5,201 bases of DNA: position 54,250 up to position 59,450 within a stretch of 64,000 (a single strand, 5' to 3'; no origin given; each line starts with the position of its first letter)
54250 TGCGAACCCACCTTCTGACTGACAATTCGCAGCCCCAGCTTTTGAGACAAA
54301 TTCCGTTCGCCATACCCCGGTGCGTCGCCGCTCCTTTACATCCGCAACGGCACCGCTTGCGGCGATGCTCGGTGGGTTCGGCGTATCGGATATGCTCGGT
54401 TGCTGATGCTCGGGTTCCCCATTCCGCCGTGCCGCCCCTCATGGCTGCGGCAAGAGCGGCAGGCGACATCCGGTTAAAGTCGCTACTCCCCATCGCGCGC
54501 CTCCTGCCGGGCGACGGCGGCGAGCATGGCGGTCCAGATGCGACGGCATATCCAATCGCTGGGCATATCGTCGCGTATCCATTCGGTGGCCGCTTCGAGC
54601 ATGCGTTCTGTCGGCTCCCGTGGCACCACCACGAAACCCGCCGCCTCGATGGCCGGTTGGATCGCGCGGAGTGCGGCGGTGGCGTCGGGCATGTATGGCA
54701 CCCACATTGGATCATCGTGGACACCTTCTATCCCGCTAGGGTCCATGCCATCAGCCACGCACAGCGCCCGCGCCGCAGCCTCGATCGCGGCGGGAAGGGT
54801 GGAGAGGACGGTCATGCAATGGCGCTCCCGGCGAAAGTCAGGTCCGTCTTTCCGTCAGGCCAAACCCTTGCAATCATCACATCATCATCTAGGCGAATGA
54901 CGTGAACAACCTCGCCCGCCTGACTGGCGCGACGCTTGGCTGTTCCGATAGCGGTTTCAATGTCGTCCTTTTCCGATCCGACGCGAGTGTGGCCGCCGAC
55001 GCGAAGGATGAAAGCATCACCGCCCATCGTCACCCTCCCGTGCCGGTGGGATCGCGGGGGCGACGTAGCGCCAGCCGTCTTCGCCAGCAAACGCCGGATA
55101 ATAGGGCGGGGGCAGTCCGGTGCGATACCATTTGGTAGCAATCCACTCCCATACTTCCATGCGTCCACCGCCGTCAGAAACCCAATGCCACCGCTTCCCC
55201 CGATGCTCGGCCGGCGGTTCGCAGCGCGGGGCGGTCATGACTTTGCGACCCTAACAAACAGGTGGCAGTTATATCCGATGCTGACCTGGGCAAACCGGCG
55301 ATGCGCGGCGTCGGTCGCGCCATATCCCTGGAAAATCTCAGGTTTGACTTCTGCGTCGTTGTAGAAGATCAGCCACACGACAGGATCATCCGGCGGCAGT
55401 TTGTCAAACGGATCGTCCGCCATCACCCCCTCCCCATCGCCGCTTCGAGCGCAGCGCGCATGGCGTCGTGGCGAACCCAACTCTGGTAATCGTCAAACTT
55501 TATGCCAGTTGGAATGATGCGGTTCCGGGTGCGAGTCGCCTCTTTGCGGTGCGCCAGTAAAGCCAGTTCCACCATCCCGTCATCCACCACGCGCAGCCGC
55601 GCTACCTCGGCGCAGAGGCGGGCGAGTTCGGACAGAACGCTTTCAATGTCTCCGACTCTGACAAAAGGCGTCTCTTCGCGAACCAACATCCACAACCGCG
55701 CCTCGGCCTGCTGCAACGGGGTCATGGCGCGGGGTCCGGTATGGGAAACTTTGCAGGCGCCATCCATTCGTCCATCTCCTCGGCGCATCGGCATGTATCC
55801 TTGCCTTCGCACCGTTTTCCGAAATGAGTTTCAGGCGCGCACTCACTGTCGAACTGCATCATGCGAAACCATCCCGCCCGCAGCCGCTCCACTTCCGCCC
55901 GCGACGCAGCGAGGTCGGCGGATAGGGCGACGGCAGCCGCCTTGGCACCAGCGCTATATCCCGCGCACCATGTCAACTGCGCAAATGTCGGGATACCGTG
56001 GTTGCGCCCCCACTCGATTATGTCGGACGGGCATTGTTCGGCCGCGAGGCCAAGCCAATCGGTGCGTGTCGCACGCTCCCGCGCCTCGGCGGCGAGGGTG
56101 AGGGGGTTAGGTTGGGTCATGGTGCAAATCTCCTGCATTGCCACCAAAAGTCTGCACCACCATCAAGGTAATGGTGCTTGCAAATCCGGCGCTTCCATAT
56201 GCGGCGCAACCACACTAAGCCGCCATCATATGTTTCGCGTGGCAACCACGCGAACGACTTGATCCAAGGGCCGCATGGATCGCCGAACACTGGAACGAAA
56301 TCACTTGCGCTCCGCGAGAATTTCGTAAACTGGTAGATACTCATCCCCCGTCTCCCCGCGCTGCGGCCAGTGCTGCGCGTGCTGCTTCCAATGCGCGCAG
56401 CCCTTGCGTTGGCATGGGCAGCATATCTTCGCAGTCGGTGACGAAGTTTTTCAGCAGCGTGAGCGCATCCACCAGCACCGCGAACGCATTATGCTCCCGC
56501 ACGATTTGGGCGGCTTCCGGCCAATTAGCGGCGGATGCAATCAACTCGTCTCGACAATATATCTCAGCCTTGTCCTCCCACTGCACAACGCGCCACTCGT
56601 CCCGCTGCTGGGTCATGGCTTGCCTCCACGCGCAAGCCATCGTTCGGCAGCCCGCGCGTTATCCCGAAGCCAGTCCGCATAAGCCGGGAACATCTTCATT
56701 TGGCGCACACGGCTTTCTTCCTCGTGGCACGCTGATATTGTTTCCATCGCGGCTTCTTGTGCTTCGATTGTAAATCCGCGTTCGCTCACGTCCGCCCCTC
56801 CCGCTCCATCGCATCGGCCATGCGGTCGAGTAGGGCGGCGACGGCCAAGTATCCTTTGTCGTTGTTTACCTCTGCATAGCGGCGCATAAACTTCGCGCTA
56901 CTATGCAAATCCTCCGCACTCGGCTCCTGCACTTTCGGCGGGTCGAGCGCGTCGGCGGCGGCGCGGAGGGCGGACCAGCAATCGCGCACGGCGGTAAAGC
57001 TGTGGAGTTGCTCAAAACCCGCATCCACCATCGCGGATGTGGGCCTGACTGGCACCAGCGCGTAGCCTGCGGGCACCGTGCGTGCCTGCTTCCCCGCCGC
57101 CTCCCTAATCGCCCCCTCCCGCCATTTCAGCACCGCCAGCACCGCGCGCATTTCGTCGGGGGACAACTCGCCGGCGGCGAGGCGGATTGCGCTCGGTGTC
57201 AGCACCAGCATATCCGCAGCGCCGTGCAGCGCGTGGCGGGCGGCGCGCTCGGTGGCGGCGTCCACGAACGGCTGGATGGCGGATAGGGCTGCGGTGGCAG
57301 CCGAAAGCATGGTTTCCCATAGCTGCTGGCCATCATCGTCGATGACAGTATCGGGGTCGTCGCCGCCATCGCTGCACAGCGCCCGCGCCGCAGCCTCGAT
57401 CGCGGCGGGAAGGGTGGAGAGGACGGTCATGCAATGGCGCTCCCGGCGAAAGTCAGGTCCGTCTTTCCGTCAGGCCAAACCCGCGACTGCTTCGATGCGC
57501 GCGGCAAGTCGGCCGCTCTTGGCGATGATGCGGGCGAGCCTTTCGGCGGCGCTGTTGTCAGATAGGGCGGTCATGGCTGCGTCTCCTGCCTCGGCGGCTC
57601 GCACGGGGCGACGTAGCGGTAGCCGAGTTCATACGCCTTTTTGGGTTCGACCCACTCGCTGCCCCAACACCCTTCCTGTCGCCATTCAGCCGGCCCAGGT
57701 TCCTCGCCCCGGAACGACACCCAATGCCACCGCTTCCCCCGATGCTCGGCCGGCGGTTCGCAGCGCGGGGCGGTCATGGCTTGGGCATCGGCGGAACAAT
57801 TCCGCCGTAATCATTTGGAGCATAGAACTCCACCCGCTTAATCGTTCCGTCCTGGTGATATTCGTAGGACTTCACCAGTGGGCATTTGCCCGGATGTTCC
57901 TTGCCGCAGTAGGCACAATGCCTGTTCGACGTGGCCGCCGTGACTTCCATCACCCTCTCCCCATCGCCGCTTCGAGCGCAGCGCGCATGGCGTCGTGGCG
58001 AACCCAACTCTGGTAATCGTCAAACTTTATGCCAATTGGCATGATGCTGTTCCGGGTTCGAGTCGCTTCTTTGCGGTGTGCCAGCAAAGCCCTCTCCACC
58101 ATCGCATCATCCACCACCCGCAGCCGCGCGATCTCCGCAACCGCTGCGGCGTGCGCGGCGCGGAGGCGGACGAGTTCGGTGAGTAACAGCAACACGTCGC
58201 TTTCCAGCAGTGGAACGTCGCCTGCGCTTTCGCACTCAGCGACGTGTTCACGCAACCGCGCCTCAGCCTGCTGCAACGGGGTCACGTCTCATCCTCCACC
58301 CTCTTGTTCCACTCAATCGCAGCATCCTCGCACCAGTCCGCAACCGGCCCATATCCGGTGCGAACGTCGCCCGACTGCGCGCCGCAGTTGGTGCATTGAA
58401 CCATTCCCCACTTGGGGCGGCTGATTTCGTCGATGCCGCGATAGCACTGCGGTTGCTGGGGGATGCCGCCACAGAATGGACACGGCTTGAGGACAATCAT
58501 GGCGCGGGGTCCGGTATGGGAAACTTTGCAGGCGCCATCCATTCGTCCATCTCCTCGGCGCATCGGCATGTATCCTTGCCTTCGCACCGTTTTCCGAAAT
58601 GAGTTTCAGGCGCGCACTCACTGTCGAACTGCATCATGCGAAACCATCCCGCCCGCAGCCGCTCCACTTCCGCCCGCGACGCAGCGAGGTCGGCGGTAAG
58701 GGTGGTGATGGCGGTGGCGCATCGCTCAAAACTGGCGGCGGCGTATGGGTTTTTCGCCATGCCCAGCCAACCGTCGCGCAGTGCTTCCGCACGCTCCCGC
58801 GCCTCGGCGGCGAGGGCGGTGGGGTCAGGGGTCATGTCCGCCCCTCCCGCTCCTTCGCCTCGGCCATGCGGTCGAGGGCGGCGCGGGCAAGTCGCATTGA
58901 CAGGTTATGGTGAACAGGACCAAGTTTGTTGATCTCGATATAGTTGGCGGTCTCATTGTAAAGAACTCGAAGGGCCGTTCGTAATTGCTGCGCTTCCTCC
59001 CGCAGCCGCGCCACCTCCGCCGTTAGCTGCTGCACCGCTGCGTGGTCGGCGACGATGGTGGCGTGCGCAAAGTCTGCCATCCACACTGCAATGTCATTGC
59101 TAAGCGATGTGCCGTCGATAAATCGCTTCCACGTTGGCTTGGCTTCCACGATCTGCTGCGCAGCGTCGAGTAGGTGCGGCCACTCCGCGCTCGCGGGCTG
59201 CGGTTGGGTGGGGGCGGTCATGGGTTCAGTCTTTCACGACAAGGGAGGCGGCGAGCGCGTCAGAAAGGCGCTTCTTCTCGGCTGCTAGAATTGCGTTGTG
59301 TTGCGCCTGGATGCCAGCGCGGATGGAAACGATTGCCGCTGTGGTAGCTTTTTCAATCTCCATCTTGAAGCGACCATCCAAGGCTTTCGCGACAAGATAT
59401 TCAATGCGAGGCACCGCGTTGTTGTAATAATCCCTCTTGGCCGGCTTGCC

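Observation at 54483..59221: Mosaic tandem duplication: colinear chimeric paralogues joined by perfect DNA modules with unrelated fillers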

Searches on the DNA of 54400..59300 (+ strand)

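Call 9: search_dna_similar(query=window:54400-59300:+, collection=phages, mode=distant, max_rows=25)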
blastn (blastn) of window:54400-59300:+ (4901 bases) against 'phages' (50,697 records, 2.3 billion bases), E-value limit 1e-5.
No match.

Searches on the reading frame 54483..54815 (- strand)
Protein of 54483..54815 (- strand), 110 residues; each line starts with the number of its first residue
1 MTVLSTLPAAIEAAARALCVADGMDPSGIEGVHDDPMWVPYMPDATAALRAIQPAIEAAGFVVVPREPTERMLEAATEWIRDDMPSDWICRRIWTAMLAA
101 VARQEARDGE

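Call 28: search_protein_families(library=phrogs, proteins=[window:54483-54815:-], max_evalue=0.001)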
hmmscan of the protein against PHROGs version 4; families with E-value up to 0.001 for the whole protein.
window:54483-54815:- (110 aa): 1 family
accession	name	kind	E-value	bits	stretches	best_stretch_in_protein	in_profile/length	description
phrog_5913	-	unknown function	1.5e-08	36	1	56-107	115-169/173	-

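Call 29: search_protein_families(library=pfam, proteins=[window:54483-54815:-], max_evalue=0.01)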
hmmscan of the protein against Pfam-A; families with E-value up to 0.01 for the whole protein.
window:54483-54815:- (110 aa): 0 families

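Call 49: find_related_loci(query=window:54486-54815:-, collection=metagenome_contigs, flank=6000)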
Query window:54486-54815:- (110 aa) in metagenome_contigs; peptide patterns used: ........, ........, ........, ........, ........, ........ (x = any residue, [..] = any of these).
599 stretches matched a pattern, but none encodes a relative of the query by tblastn (E <= 1e-3).

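Call 50: find_related_loci(query=window:54486-54815:-, collection=genome_contigs, flank=6000)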
Query window:54486-54815:- (110 aa) in genome_contigs; peptide patterns used: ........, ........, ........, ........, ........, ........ (x = any residue, [..] = any of these).
600 stretches matched a pattern, but none encodes a relative of the query by tblastn (E <= 1e-3).

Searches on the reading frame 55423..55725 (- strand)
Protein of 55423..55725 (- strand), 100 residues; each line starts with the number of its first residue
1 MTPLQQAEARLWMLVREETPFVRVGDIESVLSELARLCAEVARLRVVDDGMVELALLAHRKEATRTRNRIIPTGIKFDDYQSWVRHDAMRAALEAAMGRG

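Call 31: find_homologous_proteins(query=window:55423-55725:-)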
Query window:55423-55725:- (100 aa): 3 proteins with E <= 0.001 among 32 candidates.
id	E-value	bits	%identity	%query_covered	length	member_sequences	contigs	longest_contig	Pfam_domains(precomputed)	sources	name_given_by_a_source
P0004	6.7e-58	210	100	100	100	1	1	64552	-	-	-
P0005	6.5e-31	124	62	100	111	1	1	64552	-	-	-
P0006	8.6e-28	114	70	100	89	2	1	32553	-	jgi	-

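Call 52: search_protein_families(library=phrogs, proteins=[window:55423-55725:-], max_evalue=0.01)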
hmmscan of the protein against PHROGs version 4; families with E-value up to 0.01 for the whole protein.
window:55423-55725:- (100 aa): 0 families

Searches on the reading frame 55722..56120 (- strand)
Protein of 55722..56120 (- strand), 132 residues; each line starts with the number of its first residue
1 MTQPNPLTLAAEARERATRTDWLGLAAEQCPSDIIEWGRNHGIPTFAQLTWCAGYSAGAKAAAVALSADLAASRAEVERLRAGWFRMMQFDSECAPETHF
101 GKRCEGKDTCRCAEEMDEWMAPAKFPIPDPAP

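Call 7: search_protein_families(library=pfam, proteins=[window:55722-56120:-], max_evalue=0.1)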
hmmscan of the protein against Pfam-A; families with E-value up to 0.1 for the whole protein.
window:55722-56120:- (132 aa): 0 families

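Call 8: search_protein_families(library=phrogs, proteins=[window:55722-56120:-], max_evalue=0.01)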
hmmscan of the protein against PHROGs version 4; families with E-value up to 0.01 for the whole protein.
window:55722-56120:- (132 aa): 0 families

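Call 61: predict_structure(alignment_id=A2)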
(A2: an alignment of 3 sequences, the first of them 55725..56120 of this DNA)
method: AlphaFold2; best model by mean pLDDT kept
length: 132 residues; sequences in the alignment: 3
mean_pLDDT: 60.3   pTM: 0.26
mean pLDDT of the five models: 60.3, 54.9, 54.1, 52.5, 49.3
residues with pLDDT >= 90: 0; 70-90: 27; 50-70: 90; < 50: 15
segments of 3 or more residues with pLDDT < 50: 88-94
pLDDT, mean of each block of 10 residues (from residue 1): 55 56 55 77 74 61 62 73 57 49 55 56 55 56
secondary structure, 60 per line:
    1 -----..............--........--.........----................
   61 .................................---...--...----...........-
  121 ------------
elements in order: H6-19 H22-29 H32-40 H45-93 E97-99 E102-104 H109-119

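Call 78: search_protein_representatives(alignment_id=A2)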
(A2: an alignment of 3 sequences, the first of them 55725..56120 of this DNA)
Query: 3 sequences, 129 profile positions. Proteins with E-value up to 0.001 (for the whole library): 8; up to 1e-10: 1; up to 1e-30: 1. The best 8 are listed.
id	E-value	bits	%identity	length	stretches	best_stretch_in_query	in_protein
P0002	1.5e-72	258.2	-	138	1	1-129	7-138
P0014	6.4e-07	46.0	-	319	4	67-103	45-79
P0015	7.5e-07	45.8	-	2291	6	58-103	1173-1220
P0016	7.3e-06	42.6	-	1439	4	3-89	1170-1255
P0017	1.7e-05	41.4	-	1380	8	51-92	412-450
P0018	5.4e-05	39.8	-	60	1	68-121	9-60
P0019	5.6e-04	36.5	-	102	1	51-119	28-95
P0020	7.7e-04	36.1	-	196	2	44-105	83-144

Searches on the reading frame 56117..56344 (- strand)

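Call 7: search_protein_families(library=pfam, proteins=[window:56117-56344:-], max_evalue=0.1)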
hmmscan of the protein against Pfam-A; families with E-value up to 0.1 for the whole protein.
window:56117-56344:- (75 aa): 0 families

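Call 8: search_protein_families(library=phrogs, proteins=[window:56117-56344:-], max_evalue=0.01)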
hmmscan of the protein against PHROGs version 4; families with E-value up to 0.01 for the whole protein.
window:56117-56344:- (75 aa): 3 families
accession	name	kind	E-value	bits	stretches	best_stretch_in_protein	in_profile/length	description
phrog_18133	-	unknown function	9.3e-18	65.2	1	13-69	10-66/71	-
phrog_14828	-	unknown function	6.7e-17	62.8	1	12-70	45-103/112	-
phrog_10835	-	unknown function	9.9e-06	26.8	1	25-70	7-53/56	-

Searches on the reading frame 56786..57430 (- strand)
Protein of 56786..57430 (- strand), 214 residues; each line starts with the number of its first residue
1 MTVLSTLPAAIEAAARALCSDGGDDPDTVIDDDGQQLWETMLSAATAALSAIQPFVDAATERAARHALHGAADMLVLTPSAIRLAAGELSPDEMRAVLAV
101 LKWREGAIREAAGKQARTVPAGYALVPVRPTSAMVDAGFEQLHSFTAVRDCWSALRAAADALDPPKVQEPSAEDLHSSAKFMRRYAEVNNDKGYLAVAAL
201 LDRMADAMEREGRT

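Call 7: search_protein_families(library=pfam, proteins=[window:56786-57430:-], max_evalue=0.1)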
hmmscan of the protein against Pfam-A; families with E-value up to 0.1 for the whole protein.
window:56786-57430:- (214 aa): 0 families

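Call 8: search_protein_families(library=phrogs, proteins=[window:56786-57430:-], max_evalue=0.01)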
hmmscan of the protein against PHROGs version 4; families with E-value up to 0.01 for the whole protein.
window:56786-57430:- (214 aa): 5 families
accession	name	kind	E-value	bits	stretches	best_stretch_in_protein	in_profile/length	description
phrog_5913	-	unknown function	1.2e-06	29.7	1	110-160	106-164/173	-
phrog_17860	-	unknown function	2.5e-05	25.6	1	114-160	70-116/123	-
phrog_5310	-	unknown function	0.00015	22.3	1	101-140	303-337/384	-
phrog_12449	-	unknown function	0.00018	22.7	1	110-159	158-212/220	-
phrog_35663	-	unknown function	0.0056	16.7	1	106-142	260-296/361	-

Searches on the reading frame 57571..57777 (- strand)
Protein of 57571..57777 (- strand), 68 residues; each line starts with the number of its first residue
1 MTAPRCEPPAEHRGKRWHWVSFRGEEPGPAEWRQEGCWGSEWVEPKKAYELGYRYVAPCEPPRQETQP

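Call 7: search_protein_families(library=pfam, proteins=[window:57571-57777:-], max_evalue=0.1)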
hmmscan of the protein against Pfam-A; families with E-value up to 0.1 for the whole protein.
window:57571-57777:- (68 aa): 0 families

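Call 8: search_protein_families(library=phrogs, proteins=[window:57571-57777:-], max_evalue=0.01)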
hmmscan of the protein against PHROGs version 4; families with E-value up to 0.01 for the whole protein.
window:57571-57777:- (68 aa): 0 families

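Call 47: find_related_loci(query=A1, collection=metagenome_contigs, flank=6000)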
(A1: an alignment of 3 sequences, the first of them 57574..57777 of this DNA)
Query A1 (68 aa) in metagenome_contigs; peptide patterns used: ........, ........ (x = any residue, [..] = any of these).
386 stretches matched a pattern, but none encodes a relative of the query by tblastn (E <= 1e-3).

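Call 48: find_related_loci(query=A1, collection=genome_contigs, flank=6000)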
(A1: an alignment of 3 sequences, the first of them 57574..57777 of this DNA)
Query A1 (68 aa) in genome_contigs; peptide patterns used: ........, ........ (x = any residue, [..] = any of these).
41 stretches matched a pattern, but none encodes a relative of the query by tblastn (E <= 1e-3).

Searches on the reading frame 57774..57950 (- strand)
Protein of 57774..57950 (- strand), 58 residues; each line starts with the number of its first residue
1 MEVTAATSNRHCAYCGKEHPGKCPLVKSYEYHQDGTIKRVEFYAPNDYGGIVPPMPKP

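Call 7: search_protein_families(library=pfam, proteins=[window:57774-57950:-], max_evalue=0.1)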
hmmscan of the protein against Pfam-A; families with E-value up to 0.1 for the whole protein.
window:57774-57950:- (58 aa): 2 families
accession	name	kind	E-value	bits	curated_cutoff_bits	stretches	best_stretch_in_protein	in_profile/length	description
PF11178.13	DUF2963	-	0.012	15.5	22.6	1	25-47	21-44/52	Protein of unknown function (DUF2963)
PF19653.4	DUF6156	-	0.082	13.5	27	1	20-47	54-81/96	Family of unknown function (DUF6156)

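Call 8: search_protein_families(library=phrogs, proteins=[window:57774-57950:-], max_evalue=0.01)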
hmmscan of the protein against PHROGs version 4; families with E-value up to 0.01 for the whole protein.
window:57774-57950:- (58 aa): 0 families

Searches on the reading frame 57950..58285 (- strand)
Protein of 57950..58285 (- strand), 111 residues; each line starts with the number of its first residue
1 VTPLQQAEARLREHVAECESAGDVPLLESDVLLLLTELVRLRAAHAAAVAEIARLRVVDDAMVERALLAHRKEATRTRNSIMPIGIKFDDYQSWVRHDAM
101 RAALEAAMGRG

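Call 7: search_protein_families(library=pfam, proteins=[window:57950-58285:-], max_evalue=0.1)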
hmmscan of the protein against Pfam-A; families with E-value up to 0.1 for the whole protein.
window:57950-58285:- (111 aa): 0 families

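Call 8: search_protein_families(library=phrogs, proteins=[window:57950-58285:-], max_evalue=0.01)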
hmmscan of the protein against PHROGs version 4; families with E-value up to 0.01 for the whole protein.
window:57950-58285:- (111 aa): 0 families

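Call 10: find_related_loci(query=window:57950-58285:-, collection=viral_contigs, flank=6000)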
Query window:57950-58285:- (111 aa) in viral_contigs; peptide patterns used: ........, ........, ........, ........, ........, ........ (x = any residue, [..] = any of these).
50 stretches matched a pattern; 1 encode a relative of the query (tblastn E <= 1e-3); 1 distinct loci.
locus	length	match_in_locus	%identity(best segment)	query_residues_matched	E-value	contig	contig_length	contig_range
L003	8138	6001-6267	46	1-111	1e-16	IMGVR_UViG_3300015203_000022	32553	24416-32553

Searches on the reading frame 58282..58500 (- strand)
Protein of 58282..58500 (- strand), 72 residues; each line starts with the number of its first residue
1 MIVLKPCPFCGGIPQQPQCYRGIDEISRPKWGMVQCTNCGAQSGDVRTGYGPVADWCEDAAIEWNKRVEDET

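Call 7: search_protein_families(library=pfam, proteins=[window:58282-58500:-], max_evalue=0.1)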
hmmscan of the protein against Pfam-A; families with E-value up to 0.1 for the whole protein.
window:58282-58500:- (72 aa): 3 families
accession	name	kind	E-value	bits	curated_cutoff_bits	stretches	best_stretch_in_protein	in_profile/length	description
PF14354.12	Lar_restr_allev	-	3.5e-07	30.8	28.6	1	3-67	2-57/58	Restriction alleviation protein Lar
PF25232.1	DUF7848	-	0.04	14.5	24.5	1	33-57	29-52/80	Domain of unknown function (DUF7848)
PF14952.11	zf-tcix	-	0.091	12.8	31.2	0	4-12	10-18/42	Putative treble-clef, zinc-finger, Zn-binding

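Call 8: search_protein_families(library=phrogs, proteins=[window:58282-58500:-], max_evalue=0.01)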
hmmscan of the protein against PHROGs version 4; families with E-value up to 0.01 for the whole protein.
window:58282-58500:- (72 aa): 1 family
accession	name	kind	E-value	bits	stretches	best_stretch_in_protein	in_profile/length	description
phrog_599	-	moron, auxiliary metabolic gene and host takeover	2.2e-10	42.1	1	2-71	72-130/262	Lar-like restriction alleviation protein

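Call 74: find_homologous_proteins(query=window:58285-58500:-)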
Query window:58285-58500:- (72 aa): 6 proteins with E <= 0.001 among 6 candidates.
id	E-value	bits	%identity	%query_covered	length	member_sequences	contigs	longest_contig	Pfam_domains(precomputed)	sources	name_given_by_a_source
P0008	9.1e-46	171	100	100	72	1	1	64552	PF14354.14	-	-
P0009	3.3e-20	89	60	93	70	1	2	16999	PF14354.14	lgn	-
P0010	9.9e-16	75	57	92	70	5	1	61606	PF14354.14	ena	-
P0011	7.1e-14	69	55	90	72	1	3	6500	PF14354.14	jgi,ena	jgi:hypothetical protein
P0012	9.8e-13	66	49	92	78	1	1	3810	-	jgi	jgi:hypothetical protein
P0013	1.3e-9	56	49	92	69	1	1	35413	PF14354.14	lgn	-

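Call 75: find_encoding_contigs(protein=P0009, flank=5000, max_places=2)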
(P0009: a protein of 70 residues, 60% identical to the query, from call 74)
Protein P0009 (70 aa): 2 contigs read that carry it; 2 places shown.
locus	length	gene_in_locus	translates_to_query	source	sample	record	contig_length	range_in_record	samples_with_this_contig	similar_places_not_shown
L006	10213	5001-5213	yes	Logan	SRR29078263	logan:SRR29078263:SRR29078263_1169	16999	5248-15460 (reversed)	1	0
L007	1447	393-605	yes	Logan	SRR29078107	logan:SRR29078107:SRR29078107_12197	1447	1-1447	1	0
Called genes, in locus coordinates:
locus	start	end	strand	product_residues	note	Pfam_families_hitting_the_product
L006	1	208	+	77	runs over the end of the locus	PF01381:HTH_3 (weak)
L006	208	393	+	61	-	-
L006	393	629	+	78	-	-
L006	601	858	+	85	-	-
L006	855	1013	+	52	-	-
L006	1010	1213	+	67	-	-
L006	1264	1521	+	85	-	-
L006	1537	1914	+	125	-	-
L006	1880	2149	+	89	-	-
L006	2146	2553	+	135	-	-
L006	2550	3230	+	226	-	-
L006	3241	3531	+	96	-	-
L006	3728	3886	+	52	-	-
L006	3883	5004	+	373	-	PF01555:N6_N4_Mtase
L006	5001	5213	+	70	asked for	PF14354:Lar_restr_allev (weak)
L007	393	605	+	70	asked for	PF14354:Lar_restr_allev (weak)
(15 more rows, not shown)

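Call 76: find_encoding_contigs(protein=P0010, flank=5000, max_places=2)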
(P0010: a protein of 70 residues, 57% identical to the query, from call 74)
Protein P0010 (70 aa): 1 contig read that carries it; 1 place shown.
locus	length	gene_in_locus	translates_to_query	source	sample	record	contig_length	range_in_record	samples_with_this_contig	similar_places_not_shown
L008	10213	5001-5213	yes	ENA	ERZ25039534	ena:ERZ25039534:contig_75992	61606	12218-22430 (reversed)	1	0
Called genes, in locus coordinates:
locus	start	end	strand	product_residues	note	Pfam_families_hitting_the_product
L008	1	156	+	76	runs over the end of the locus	-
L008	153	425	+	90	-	-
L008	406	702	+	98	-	-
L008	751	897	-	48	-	-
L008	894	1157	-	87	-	-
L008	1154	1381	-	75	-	-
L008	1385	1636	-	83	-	-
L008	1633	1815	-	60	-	-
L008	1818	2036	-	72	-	-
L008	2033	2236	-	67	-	-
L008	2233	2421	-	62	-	-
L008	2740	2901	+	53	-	-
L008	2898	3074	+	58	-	-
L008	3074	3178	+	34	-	-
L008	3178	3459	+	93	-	-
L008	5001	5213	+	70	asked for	PF14354:Lar_restr_allev (weak)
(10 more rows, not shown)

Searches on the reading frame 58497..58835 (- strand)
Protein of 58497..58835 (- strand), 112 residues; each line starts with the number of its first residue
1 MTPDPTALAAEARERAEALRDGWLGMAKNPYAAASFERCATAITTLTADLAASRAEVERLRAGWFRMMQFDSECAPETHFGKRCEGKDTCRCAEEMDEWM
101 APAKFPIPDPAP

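Call 7: search_protein_families(library=pfam, proteins=[window:58497-58835:-], max_evalue=0.1)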
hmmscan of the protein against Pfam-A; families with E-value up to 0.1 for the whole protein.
window:58497-58835:- (112 aa): 0 families

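Call 8: search_protein_families(library=phrogs, proteins=[window:58497-58835:-], max_evalue=0.01)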
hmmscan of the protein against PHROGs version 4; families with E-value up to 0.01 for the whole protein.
window:58497-58835:- (112 aa): 0 families

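Call 18: find_homologous_proteins(query=window:58497-58835:-)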
Query window:58497-58835:- (112 aa): 3 proteins with E <= 0.001 among 106 candidates.
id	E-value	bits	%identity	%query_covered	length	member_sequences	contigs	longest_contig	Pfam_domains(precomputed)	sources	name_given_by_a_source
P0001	4.1e-69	248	100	100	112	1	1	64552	-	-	-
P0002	3.0e-42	162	64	98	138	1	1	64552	-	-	-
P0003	3.2e-41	158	60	98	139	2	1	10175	-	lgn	-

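Call 20: find_encoding_contigs(protein=P0003, flank=10000)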
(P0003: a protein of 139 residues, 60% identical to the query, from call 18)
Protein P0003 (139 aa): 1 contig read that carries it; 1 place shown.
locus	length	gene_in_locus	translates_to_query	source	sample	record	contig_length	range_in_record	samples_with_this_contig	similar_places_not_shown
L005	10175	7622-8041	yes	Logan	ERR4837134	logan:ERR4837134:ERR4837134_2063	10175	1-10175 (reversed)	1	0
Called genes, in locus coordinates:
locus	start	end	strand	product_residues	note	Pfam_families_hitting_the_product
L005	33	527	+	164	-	-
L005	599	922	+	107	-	-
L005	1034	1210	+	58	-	-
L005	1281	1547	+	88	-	-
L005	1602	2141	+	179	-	-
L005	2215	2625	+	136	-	PF13599:Pentapeptide_4 (faint), PF00805:Pentapeptide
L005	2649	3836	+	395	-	PF00712:DNA_pol3_beta, PF02767:DNA_pol3_beta_2, PF02768:DNA_pol3_beta_3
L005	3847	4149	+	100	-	-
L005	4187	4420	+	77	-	-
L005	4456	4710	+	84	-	-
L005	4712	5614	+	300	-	-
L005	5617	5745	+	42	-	-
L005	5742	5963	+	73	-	-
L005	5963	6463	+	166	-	-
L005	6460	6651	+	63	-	-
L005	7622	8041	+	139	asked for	-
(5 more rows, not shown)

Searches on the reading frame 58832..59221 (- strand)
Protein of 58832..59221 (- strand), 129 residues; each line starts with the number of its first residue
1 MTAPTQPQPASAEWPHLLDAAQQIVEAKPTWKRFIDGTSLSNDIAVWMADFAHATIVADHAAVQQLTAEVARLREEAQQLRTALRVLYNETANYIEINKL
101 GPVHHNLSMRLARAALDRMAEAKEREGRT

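Call 7: search_protein_families(library=pfam, proteins=[window:58832-59221:-], max_evalue=0.1)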
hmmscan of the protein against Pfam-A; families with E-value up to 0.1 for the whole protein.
window:58832-59221:- (129 aa): 4 families
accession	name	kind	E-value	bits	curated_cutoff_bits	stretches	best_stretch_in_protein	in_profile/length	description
PF01486.22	K-box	-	0.005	17.4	30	1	61-113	6-58/93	K-box region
PF16326.10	ABC_tran_CTD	-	0.053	14.2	32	0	40-80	20-60/69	ABC transporter C-terminal domain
PF25014.1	NET2A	-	0.059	13.7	33.1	1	61-96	146-181/235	NET2A-like domain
PF04977.20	DivIC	-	0.069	13.4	28.9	1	54-96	17-58/80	Septum formation initiator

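Call 8: search_protein_families(library=phrogs, proteins=[window:58832-59221:-], max_evalue=0.01)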
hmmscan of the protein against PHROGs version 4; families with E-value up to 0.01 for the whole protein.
window:58832-59221:- (129 aa): 1 family
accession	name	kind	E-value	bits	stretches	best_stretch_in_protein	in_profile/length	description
phrog_6525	-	unknown function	0.0071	17.6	0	59-88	15-44/86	-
